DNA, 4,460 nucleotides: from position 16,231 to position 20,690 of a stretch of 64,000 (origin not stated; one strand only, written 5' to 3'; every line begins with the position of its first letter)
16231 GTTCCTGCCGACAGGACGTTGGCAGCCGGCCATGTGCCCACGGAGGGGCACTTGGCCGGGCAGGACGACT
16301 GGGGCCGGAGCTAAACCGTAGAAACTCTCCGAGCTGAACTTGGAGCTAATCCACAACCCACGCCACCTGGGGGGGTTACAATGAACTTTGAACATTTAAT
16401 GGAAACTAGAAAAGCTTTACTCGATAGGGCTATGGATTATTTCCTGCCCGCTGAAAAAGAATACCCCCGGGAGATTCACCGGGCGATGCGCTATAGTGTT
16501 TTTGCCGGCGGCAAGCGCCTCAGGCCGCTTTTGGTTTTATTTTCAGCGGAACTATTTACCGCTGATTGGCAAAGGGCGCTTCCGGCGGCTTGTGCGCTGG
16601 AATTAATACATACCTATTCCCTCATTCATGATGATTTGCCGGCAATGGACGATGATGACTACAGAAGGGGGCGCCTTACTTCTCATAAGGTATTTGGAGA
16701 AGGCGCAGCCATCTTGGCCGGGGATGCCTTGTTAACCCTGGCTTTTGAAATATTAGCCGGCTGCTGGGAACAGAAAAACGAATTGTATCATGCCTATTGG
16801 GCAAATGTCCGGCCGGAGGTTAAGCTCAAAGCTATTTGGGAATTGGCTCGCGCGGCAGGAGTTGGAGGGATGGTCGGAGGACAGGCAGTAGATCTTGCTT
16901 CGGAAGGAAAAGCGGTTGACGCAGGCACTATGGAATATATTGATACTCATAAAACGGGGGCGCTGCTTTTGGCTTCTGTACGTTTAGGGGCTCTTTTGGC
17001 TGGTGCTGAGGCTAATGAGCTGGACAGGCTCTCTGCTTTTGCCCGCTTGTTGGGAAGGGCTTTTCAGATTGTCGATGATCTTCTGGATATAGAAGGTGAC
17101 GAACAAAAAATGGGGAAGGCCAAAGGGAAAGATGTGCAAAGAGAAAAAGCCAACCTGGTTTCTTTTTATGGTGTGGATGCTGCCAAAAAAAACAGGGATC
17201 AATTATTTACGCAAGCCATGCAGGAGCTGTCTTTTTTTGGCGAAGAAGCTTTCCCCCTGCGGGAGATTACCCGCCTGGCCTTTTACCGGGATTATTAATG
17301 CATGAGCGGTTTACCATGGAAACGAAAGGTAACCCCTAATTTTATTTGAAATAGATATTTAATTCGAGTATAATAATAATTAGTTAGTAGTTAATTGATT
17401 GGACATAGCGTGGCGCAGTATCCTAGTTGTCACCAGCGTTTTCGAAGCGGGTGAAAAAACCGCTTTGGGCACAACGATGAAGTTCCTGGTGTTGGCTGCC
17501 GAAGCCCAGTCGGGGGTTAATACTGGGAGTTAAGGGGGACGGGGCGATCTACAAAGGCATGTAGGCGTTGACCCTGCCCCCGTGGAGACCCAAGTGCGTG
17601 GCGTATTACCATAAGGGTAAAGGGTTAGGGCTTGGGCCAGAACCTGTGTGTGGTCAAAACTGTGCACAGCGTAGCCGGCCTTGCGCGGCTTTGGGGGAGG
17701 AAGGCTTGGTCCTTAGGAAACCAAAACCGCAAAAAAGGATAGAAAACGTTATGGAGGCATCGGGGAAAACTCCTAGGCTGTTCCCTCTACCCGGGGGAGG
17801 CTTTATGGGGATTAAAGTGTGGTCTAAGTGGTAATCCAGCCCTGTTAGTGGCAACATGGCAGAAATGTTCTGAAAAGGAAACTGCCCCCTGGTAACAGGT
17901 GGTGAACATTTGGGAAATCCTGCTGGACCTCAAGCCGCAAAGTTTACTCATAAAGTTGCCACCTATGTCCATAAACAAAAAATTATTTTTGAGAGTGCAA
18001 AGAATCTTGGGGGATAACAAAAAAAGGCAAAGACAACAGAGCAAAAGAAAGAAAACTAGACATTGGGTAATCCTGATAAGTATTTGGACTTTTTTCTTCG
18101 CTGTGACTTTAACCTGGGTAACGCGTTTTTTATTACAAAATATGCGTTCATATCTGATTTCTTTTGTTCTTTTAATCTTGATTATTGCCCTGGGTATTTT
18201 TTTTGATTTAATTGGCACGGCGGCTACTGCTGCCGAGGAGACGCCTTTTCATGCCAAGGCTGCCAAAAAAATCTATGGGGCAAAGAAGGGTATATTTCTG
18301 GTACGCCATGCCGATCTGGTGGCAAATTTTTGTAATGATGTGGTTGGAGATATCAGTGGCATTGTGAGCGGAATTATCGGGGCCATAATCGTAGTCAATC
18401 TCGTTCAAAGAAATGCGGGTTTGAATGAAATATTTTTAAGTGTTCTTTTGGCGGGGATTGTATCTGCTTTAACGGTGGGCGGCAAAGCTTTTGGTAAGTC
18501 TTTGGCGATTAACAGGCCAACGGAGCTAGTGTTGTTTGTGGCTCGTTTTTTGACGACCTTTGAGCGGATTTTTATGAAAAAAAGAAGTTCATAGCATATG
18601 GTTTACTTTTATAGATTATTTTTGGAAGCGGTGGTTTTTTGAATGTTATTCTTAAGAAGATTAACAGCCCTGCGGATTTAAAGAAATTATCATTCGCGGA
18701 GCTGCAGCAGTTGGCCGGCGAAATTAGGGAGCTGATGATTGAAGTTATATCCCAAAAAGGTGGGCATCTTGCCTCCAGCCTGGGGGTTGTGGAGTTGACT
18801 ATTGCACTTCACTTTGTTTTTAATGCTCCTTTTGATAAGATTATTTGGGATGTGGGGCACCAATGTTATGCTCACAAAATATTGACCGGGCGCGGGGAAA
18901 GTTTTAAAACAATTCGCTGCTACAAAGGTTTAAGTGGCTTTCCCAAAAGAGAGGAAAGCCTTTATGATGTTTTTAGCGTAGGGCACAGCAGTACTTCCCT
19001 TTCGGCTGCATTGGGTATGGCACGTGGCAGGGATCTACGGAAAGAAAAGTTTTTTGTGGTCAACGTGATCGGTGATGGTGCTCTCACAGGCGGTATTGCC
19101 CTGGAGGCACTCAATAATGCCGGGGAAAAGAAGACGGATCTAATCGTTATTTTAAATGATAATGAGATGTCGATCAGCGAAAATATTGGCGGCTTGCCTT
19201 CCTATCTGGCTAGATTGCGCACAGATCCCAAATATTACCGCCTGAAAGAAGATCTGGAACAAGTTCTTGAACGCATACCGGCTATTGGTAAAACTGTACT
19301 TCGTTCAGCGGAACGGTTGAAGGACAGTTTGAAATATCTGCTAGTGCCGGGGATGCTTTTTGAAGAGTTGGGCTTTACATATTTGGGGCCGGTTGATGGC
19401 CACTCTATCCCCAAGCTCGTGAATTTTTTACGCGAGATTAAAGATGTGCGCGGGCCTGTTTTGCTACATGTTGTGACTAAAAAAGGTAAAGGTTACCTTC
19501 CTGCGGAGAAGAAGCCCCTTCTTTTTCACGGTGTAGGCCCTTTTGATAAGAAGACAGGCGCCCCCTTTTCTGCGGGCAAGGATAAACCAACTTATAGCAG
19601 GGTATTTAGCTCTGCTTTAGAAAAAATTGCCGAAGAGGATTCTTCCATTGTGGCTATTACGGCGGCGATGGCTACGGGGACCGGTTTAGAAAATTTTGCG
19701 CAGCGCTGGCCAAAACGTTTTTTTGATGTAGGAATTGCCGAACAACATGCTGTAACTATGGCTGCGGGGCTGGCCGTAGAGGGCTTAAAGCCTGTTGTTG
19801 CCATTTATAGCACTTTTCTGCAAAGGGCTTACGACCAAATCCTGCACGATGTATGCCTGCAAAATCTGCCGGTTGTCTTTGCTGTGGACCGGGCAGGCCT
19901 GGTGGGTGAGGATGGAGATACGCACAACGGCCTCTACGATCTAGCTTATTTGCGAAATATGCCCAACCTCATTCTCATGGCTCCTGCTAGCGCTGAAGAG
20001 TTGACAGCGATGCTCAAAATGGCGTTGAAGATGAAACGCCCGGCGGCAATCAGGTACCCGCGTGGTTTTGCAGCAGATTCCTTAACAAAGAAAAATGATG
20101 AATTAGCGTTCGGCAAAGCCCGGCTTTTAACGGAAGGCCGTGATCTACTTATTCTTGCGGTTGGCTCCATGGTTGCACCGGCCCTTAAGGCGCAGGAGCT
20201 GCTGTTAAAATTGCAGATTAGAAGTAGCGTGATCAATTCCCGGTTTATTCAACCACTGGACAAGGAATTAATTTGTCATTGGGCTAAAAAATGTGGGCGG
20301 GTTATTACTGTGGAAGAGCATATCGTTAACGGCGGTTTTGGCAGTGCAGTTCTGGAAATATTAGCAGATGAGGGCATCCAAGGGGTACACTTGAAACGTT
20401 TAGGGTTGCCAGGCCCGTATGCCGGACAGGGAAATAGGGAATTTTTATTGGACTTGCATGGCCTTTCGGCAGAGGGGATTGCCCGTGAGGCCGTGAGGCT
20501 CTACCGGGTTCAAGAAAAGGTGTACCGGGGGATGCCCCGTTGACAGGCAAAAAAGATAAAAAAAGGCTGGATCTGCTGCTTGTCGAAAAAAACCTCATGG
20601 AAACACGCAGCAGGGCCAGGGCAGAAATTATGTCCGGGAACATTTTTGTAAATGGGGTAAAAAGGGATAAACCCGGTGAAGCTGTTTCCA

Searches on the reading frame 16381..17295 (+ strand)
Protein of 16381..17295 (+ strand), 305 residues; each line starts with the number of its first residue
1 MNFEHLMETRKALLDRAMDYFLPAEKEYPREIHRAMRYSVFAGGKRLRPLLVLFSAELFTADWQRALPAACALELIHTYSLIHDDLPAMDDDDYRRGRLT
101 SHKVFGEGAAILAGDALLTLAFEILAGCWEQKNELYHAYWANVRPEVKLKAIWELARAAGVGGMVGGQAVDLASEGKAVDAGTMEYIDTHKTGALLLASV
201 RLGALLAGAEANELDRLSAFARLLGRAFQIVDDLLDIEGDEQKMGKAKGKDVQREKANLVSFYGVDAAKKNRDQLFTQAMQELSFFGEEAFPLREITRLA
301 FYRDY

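Call 61: search_protein_families(library=pfam, proteins=[window:16381-17295:+], max_evalue=0.001)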
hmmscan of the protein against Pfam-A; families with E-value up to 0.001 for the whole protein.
window:16381-17295:+ (305 aa): 1 family
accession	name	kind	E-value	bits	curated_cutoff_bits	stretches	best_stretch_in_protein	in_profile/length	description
PF00348.22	polyprenyl_synt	-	2.3e-54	184.7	27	1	31-276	3-231/251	Polyprenyl synthetase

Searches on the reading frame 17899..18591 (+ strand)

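Call 61: search_protein_families(library=pfam, proteins=[window:17899-18591:+], max_evalue=0.001)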
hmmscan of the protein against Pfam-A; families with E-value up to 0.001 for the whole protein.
window:17899-18591:+ (231 aa): 1 family
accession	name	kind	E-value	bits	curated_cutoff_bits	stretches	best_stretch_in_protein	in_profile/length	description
PF01595.25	CNNM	-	1.2e-05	25.6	28.4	1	91-226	2-132/181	Cyclin M transmembrane N-terminal domain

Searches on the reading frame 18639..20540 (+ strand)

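Call 61: search_protein_families(library=pfam, proteins=[window:18639-20540:+], max_evalue=0.001)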
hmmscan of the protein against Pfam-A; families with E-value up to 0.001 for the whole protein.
window:18639-20540:+ (634 aa): 6 families
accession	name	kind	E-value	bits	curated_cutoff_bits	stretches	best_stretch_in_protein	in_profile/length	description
PF13292.11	DXP_synthase_N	-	1.9e-123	411.5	21.2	1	5-280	1-274/274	1-deoxy-D-xylulose-5-phosphate synthase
PF02779.29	Transket_pyr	-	1.7e-47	161.7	27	1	316-476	2-170/174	Transketolase, pyrimidine binding domain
PF02780.25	Transketolase_C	-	2.8e-28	98.7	25.9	1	492-614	1-124/124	Transketolase, C-terminal domain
PF02775.26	TPP_enzyme_C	-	1.5e-05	25.3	21.9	1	115-232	28-138/151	Thiamine pyrophosphate enzyme, C-terminal TPP binding domain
PF00456.26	Transketolase_N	-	0.00043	19.8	22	0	115-181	112-189/334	Transketolase, thiamine diphosphate binding domain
PF00676.26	E1_dh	-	0.0007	19.1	22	0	116-180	104-166/300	Dehydrogenase E1 component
